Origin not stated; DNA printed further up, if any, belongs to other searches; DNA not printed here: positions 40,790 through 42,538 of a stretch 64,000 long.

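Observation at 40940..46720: Five-gene operon for a polyprenyl-phosphate-linked pentose (arabinose-like or aminopentose) donor, with an unusual class-III aminotransferase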

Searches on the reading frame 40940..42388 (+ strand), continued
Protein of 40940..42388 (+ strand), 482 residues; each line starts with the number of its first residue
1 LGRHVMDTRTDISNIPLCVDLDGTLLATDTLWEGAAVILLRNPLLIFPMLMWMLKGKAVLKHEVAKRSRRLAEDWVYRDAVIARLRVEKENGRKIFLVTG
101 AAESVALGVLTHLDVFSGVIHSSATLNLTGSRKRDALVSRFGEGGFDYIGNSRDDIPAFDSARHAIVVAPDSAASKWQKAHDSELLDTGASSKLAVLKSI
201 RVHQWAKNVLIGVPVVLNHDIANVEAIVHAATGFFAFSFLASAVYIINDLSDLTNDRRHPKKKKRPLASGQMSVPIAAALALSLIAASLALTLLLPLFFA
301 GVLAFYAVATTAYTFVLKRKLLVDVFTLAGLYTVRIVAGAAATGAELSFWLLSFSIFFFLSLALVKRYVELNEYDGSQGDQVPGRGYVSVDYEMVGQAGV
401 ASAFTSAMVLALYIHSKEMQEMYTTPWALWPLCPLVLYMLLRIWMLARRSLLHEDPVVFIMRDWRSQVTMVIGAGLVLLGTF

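Call 67: find_encoding_contigs(protein=P0267, flank=10000, max_places=1)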
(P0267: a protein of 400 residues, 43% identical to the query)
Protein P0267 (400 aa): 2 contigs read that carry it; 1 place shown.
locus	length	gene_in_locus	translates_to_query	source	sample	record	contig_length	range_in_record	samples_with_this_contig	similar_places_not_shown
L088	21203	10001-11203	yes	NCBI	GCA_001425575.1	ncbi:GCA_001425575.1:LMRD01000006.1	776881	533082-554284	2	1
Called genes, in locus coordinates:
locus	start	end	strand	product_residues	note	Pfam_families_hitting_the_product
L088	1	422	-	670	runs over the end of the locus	PF00496:SBP_bac_5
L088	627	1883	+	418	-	PF00534:Glycos_transf_1, PF13692:Glyco_trans_1_4, PF13524:Glyco_trans_1_2 (weak)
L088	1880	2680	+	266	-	-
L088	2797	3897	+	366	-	-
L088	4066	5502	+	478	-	PF00702:Hydrolase (faint), PF12710:HAD, PF01040:UbiA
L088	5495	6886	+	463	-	PF01565:FAD_binding_4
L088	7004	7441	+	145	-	PF00892:EamA (weak)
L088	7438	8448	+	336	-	PF01073:3Beta_HSD, PF01370:Epimerase, PF04321:RmlD_sub_bind, PF07993:NAD_binding_4 (faint), PF13460:NAD_binding_10 (weak), PF16363:GDP_Man_Dehyd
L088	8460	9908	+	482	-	PF00202:Aminotran_3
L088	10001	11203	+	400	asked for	-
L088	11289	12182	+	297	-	PF06707:DUF1194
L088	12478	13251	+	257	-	PF08220:HTH_DeoR, PF08279:HTH_11, PF25213:HVO_A0261_N (weak), PF00455:DeoRC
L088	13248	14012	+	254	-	PF00121:TIM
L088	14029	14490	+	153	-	PF02502:LacAB_rpiB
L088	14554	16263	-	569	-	PF01266:DAO, PF16901:DAO_C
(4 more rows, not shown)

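Call 68: find_encoding_contigs(protein=P0274, flank=10000, max_places=1)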
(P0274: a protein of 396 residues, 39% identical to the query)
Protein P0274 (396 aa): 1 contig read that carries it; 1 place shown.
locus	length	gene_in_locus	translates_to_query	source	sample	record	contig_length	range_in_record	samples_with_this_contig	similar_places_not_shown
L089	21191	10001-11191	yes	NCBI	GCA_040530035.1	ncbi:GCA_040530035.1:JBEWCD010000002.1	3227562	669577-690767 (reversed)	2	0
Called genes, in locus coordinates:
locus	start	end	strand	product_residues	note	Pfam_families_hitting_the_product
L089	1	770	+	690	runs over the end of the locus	PF02706:Wzz, PF13807:GNVR (weak)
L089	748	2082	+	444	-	-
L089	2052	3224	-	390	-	PF13439:Glyco_transf_4, PF13579:Glyco_trans_4_4, PF20706:GT4-conflict (weak), PF00534:Glycos_transf_1, PF13692:Glyco_trans_1_4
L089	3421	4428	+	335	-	PF00150:Cellulase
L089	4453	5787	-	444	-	PF00202:Aminotran_3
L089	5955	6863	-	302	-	PF14305:ATPgrasp_TupA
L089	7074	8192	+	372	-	PF22059:GumK_N, PF13579:Glyco_trans_4_4 (weak)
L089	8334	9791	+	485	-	PF01943:Polysacc_synt, PF13440:Polysacc_synt_3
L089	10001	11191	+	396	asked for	-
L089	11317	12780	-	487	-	PF00202:Aminotran_3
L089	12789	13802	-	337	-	PF01073:3Beta_HSD, PF01370:Epimerase, PF04321:RmlD_sub_bind, PF07993:NAD_binding_4 (faint), PF13460:NAD_binding_10, PF16363:GDP_Man_Dehyd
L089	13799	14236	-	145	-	PF00892:EamA (weak)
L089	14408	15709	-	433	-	PF01565:FAD_binding_4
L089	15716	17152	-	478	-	PF12710:HAD, PF01040:UbiA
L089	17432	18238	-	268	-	PF13649:Methyltransf_25 (weak)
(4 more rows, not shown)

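Call 69: find_encoding_contigs(protein=P0276, flank=10000, max_places=1)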
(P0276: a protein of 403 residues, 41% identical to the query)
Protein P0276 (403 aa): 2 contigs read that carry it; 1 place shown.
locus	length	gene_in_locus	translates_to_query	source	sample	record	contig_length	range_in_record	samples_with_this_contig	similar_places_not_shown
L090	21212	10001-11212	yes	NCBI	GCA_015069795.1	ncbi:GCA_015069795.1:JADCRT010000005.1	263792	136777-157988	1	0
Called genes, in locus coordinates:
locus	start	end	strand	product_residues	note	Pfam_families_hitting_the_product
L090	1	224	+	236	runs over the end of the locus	PF00881:Nitroreductase, PF14512:TM1586_NiRdase (faint)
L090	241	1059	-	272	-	PF00561:Abhydrolase_1, PF12146:Hydrolase_4, PF12697:Abhydrolase_6, PF00326:Peptidase_S9 (faint)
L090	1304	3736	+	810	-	PF00924:MS_channel_2nd, PF21082:MS_channel_3rd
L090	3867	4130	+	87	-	-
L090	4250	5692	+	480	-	PF00702:Hydrolase (faint), PF12710:HAD, PF01040:UbiA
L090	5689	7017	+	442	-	PF01565:FAD_binding_4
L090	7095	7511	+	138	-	PF00892:EamA (weak)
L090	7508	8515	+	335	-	PF01073:3Beta_HSD, PF01370:Epimerase, PF04321:RmlD_sub_bind, PF07993:NAD_binding_4 (faint), PF13460:NAD_binding_10, PF16363:GDP_Man_Dehyd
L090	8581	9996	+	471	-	PF00202:Aminotran_3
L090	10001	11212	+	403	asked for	-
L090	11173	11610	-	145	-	PF09335:VTT_dom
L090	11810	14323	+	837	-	PF01266:DAO, PF13454:NAD_binding_9 (faint), PF13738:Pyr_redox_3 (faint), PF16350:FAO_M, PF01571:GCV_T, PF08669:GCV_T_C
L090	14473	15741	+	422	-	PF25371:DUF7884 (weak), PF02353:CMAS, PF05175:MTS, PF13489:Methyltransf_23, PF13847:Methyltransf_31, PF08241:Methyltransf_11, PF08242:Methyltransf_12, PF13649:Methyltransf_25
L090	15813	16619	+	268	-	PF06707:DUF1194, PF13519:VWA_2 (weak)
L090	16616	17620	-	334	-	PF01965:DJ-1_PfpI, PF00165:HTH_AraC (weak), PF12833:HTH_18, PF00165:HTH_AraC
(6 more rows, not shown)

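Call 72: find_encoding_contigs(protein=P0286, flank=10000, max_places=1)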
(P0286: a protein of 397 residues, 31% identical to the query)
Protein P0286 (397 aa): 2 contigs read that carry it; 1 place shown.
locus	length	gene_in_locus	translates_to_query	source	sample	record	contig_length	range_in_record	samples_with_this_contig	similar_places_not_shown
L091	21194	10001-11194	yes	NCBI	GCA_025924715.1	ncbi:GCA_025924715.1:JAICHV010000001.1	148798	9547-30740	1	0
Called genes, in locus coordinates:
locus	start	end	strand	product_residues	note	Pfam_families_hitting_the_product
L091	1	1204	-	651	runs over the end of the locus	PF00106:adh_short (weak), PF04321:RmlD_sub_bind, PF01073:3Beta_HSD, PF01370:Epimerase, PF02719:Polysacc_synt_2, PF16363:GDP_Man_Dehyd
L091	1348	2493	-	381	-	PF01041:DegT_DnrJ_EryC1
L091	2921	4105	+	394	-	PF13477:Glyco_trans_4_2 (weak), PF13579:Glyco_trans_4_4, PF20706:GT4-conflict, PF00534:Glycos_transf_1, PF13692:Glyco_trans_1_4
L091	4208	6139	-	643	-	PF13522:GATase_6, PF13537:GATase_7, PF00733:Asn_synthase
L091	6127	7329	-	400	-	PF13439:Glyco_transf_4, PF13579:Glyco_trans_4_4, PF00534:Glycos_transf_1, PF13692:Glyco_trans_1_4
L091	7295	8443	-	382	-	PF13439:Glyco_transf_4, PF13579:Glyco_trans_4_4, PF00534:Glycos_transf_1, PF13692:Glyco_trans_1_4, PF13524:Glyco_trans_1_2 (weak)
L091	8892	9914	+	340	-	PF03023:MurJ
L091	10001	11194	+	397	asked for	-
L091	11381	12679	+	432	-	-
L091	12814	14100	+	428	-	PF03721:UDPG_MGDP_dh_N, PF00984:UDPG_MGDP_dh, PF03720:UDPG_MGDP_dh_C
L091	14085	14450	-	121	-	PF02397:Bac_transf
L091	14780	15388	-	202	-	PF17836:PglD_N, PF25084:LbH_EIF2B (weak), PF25087:GMPPB_C (faint), PF00132:Hexapep (weak), PF14602:Hexapep_2 (weak), PF00132:Hexapep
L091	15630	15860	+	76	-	PF00550:PP-binding (weak)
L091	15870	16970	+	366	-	PF08545:ACP_syn_III, PF08541:ACP_syn_III_C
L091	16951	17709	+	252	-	PF00106:adh_short, PF08659:KR, PF13561:adh_short_C2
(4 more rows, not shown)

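Call 73: find_encoding_contigs(protein=P0287, flank=10000, max_places=1)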
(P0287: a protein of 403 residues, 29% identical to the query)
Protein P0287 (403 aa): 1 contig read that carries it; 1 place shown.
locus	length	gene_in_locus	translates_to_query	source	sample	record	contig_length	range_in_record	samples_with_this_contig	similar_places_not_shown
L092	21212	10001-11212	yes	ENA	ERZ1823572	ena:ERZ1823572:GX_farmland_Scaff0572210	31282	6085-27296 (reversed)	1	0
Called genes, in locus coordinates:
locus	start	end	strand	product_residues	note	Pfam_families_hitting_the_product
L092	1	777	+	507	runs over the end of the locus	PF01487:DHquinase_I, PF08501:Shikimate_dh_N, PF01488:Shikimate_DH (weak), PF18317:SDH_C (weak)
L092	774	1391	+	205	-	PF13238:AAA_18 (faint), PF01202:SKI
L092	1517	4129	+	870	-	PF02985:HEAT (faint)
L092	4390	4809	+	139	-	-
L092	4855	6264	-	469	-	PF01979:Amidohydro_1, PF07969:Amidohydro_3 (faint)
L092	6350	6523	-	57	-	-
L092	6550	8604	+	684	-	PF02705:K_trans, PF22776:K_trans_C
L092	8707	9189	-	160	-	PF00571:CBS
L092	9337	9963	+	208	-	-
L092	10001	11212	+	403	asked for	-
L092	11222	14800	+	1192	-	PF06439:3keto-disac_hyd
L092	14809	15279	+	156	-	-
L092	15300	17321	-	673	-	-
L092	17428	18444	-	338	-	PF04055:Radical_SAM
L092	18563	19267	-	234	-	PF04945:YHS (faint), PF08394:Arc_trans_TRASH (faint), PF24273:TRASH_HVO_1752_C (faint)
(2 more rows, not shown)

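Call 74: find_encoding_contigs(protein=P0288, flank=10000, max_places=1)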
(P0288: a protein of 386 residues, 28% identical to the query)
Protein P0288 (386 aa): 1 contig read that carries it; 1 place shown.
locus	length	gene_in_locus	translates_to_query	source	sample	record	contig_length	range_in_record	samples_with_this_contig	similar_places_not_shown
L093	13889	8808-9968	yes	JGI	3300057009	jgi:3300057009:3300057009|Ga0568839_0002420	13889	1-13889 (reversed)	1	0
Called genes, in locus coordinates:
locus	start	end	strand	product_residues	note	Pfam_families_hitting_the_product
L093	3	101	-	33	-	?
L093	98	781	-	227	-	PF04542:Sigma70_r2, PF08281:Sigma70_r4_2, PF04545:Sigma70_r4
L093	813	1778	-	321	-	-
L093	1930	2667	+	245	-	PF04542:Sigma70_r2 (faint)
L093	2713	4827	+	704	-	PF00069:Pkinase, PF01636:APH (faint), PF07714:PK_Tyr_Ser-Thr, PF03109:ABC1 (weak)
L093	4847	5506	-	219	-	PF04493:Endonuclease_5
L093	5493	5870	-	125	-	PF00355:Rieske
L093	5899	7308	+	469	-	PF01663:Phosphodiest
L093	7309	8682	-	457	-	PF00884:Sulfatase, PF01663:Phosphodiest, PF16347:SGSH_C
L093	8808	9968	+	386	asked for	-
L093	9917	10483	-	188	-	-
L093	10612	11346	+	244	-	PF13489:Methyltransf_23, PF13649:Methyltransf_25, PF13847:Methyltransf_31, PF08241:Methyltransf_11, PF08242:Methyltransf_12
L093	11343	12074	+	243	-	PF00535:Glycos_transf_2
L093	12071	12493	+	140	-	PF10066:DUF2304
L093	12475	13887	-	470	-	?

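Call 75: predict_structure(alignment_id=A3)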
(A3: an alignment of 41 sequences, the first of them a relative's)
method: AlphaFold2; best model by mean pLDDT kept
length: 394 residues; sequences in the alignment: 41
mean_pLDDT: 94.2   pTM: 0.92
mean pLDDT of the five models: 94.2, 93.9, 93.7, 93.2, 93.1
residues with pLDDT >= 90: 352; 70-90: 29; 50-70: 8; < 50: 5
segments of 3 or more residues with pLDDT < 50: none
pLDDT, mean of each block of 10 residues (from residue 1): 54 82 88 98 97 95 98 98 97 96 97 97 97 98 98 99 97 98 95 97 98 98 97 98 95 98 93 94 92 95 94 93 97 97 98 95 94 99 90 48
secondary structure, 60 per line:
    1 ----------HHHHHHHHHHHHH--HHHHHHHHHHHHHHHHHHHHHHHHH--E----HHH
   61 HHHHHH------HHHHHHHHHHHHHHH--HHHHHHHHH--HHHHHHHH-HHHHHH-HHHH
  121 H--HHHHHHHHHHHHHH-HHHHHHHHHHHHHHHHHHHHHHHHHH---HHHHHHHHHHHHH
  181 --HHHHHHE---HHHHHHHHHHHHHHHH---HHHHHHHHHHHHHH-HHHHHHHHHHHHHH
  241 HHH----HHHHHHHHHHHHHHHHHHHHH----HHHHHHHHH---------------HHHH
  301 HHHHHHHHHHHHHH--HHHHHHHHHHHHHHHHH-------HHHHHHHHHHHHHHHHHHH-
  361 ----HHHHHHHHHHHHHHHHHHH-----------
elements in order: H11-23 H26-50 H58-66 H73-87 H90-98 H101-108 H110-115 H117-121 H124-137 H139-164 H168-180 H183-188 H193-208 H212-225 H227-243 H248-268 H273-281 H297-314 H317-333 H341-359 H365-383

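Call 78: fold_search(model_id=the predicted structure, library=pdb)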
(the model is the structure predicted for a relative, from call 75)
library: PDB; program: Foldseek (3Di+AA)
matches with E <= 10: 292; with E <= 0.001: 0
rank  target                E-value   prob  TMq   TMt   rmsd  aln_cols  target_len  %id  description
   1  9s6s_A                8.1e-03  1.00  0.40  0.31  10.7       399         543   13  Ternary cryo-EM structure of human ALG9 with Dol25-PP-GlcNAc2Man6, Dol25-P-Man and Fab (released 2026-03-18)
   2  9s6u_A                5.9e-02  0.96  0.33  0.26  13.4       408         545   14  Ternary cryo-EM structure of human ALG9 with Dol25-PP-GlcNAc2Man8, Dol25-P-Man and Fab (released 2026-03-18)
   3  9g71_A                7.2e-02  0.30  0.14  0.14  25.8       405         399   13  Cryo-EM structure of TTYH2 in complex with lipids in GDN (released 2025-05-21)
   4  8b6l_I                9.3e-02  0.77  0.28  0.18  19.1       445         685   14  Subtomogram average of the human Sec61-TRAP-OSTA-translocon (released 2022-12-07)
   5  7oci_F                9.7e-02  0.99  0.42  0.29  13.3       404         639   12  Cryo-EM structure of yeast Ost6p containing oligosaccharyltransferase complex (released 2022-02-16)
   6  5ezm                  1.2e-01  0.98  0.34  0.27   7.9       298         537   17  Crystal Structure of ArnT from Cupriavidus metallidurans in the apo state (released 2016-02-17)
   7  6s7o_A                1.3e-01  0.98  0.44  0.29  15.8       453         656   11  Cryo-EM structure of human oligosaccharyltransferase complex OST-A (released 2019-12-18)
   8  9s6t_A                1.3e-01  0.99  0.45  0.38   9.6       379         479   11  Ternary cryo-EM structure of chicken ALG12 with Dol25-PP-GlcNAc2Man7, Dol25-P-Man, and Fab (released 2026-03-18)
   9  8pn9_A                1.3e-01  0.95  0.39  0.26  11.7       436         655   12  Structure of human oligosaccharyltransferase OST-A complex bound to NGI-1 (released 2024-05-08)
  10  6s7t_A                2.0e-01  0.85  0.36  0.22  17.3       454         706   14  Cryo-EM structure of human oligosaccharyltransferase complex OST-B (released 2019-12-18)
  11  9s6r_A                2.2e-01  0.75  0.32  0.33  12.0       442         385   10  Ternary cryo-EM structure of yeast ALG3 with Dol25-PP-GlcNAc2Man5, Dol25-P-Man, and Fab (released 2026-03-18)
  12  9n9j_I                2.2e-01  0.41  0.26  0.16  22.4       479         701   12  Structure of a GRP94 folding intermediate engaged with a CCDC134- and FKBP11-bound secretory translocon (released 2025-11-19)
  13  6x0o                  2.8e-01  0.80  0.33  0.15  18.8       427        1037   15  Single-Particle Cryo-EM Structure of Arabinosyltransferase EmbB from Mycobacterium smegmatis (released 2020-06-10)
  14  5f15                  3.1e-01  0.98  0.39  0.30   7.4       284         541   18  Crystal Structure of ArnT from Cupriavidus metallidurans bound to Undecaprenyl phosphate (released 2016-02-17)
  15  3waj                  3.8e-01  0.33  0.24  0.15  19.4       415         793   15  Crystal structure of the Archaeoglobus fulgidus oligosaccharyltransferase (O29867_ARCFU) complex with Zn and sulfate (released 2013-10-30)
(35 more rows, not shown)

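Call 81: get_annotated_region(hit=H2, flank=8000)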
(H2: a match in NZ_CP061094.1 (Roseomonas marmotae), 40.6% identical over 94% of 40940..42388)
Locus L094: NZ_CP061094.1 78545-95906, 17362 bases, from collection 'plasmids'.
description: Roseomonas marmotae strain 1318 plasmid p1318-3
organism: Roseomonas marmotae (NCBI taxid 2768161)
taxonomy: Bacteria; Pseudomonadota; Alphaproteobacteria; Rhodospirillales; Acetobacteraceae; Roseomonas; Roseomonas marmotae
host: -; source: Marmota himalayana,pure culture; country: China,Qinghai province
typing (MOB-suite, as given by PLSDB): non-mobilizable
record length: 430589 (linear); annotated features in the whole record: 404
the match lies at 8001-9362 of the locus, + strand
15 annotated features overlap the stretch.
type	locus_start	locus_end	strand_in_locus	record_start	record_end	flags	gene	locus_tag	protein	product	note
CDS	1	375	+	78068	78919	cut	-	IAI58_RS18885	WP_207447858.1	alpha/beta hydrolase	-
CDS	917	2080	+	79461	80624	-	-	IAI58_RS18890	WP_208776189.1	glycosyltransferase family 4 protein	-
CDS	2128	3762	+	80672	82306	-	-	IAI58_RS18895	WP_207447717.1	glycosyltransferase family A protein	-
CDS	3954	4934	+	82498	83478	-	-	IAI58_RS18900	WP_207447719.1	UDP-glucuronic acid decarboxylase family protein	-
CDS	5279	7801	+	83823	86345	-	-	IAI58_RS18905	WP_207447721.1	heavy metal translocating P-type ATPase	-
CDS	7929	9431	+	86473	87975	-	-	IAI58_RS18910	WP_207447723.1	UbiA family prenyltransferase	-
CDS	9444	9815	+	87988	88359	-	-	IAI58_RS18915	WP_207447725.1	EamA family transporter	-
CDS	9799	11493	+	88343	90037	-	-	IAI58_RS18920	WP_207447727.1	DUF6798 domain-containing protein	-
CDS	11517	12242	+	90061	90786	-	-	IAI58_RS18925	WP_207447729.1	FkbM family methyltransferase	-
CDS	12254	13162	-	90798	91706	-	-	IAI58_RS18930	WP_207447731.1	acetamidase/formamidase family protein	-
CDS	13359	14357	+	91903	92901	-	-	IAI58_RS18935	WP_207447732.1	tripartite tricarboxylate transporter substrate binding protein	-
CDS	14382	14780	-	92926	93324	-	-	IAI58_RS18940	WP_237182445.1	septal ring lytic transglycosylase RlpA family protein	-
CDS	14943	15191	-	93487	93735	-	-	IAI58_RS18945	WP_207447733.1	hypothetical protein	-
CDS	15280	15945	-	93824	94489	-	-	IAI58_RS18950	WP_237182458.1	GntR family transcriptional regulator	-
CDS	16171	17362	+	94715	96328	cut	-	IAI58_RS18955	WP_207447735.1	ABC transporter substrate-binding protein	-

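Call 82: get_annotated_region(hit=H7, flank=8000)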
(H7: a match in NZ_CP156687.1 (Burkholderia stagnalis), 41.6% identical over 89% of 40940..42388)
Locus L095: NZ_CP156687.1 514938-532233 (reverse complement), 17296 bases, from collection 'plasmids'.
description: Burkholderia stagnalis strain YJ-2 plasmid plas2, complete sequence
organism: Burkholderia stagnalis (NCBI taxid 1503054)
taxonomy: Bacteria; Pseudomonadota; Betaproteobacteria; Burkholderiales; Burkholderiaceae; Burkholderia; Burkholderia stagnalis
host: -; source: Bacterial cells,soils collected in Guangdong Province, China; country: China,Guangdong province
typing (MOB-suite, as given by PLSDB): non-mobilizable
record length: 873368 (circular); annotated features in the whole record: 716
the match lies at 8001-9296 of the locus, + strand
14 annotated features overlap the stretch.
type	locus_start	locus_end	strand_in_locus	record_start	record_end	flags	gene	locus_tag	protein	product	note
CDS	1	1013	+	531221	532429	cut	-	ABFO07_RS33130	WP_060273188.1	Bcr/CflA family efflux MFS transporter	GO:0042908 - xenobiotic transport [Evidence IEA]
CDS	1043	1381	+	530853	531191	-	-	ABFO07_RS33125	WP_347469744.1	protein tyrosine phosphatase family protein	-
CDS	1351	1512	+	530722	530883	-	-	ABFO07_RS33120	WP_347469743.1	hypothetical protein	-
CDS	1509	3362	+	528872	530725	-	-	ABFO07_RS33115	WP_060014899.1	L-tyrosine/L-tryptophan isonitrile synthase family protein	-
CDS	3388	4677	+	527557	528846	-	-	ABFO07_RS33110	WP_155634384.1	nucleotide disphospho-sugar-binding domain-containing protein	-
CDS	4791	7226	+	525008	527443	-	-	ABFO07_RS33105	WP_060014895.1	hypothetical protein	-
CDS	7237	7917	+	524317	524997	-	-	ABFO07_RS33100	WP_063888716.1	class I SAM-dependent methyltransferase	-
CDS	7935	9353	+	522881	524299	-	-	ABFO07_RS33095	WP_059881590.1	UbiA family prenyltransferase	-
CDS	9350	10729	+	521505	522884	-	-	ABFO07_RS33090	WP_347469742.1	FAD-binding oxidoreductase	-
CDS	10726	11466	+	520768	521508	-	-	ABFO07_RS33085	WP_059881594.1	SDR family oxidoreductase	-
CDS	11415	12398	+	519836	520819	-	-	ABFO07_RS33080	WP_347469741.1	SDR family oxidoreductase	-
CDS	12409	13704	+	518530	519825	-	-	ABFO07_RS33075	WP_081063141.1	NAD(P)/FAD-dependent oxidoreductase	-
CDS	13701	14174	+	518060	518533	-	-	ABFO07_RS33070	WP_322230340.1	GtrA family protein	GO:0000271 - polysaccharide biosynthetic process [Evidence IEA]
CDS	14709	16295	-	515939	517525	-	-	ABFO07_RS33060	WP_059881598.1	glycosyl hydrolase family 18 protein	GO:0005975 - carbohydrate metabolic process [Evidence IEA]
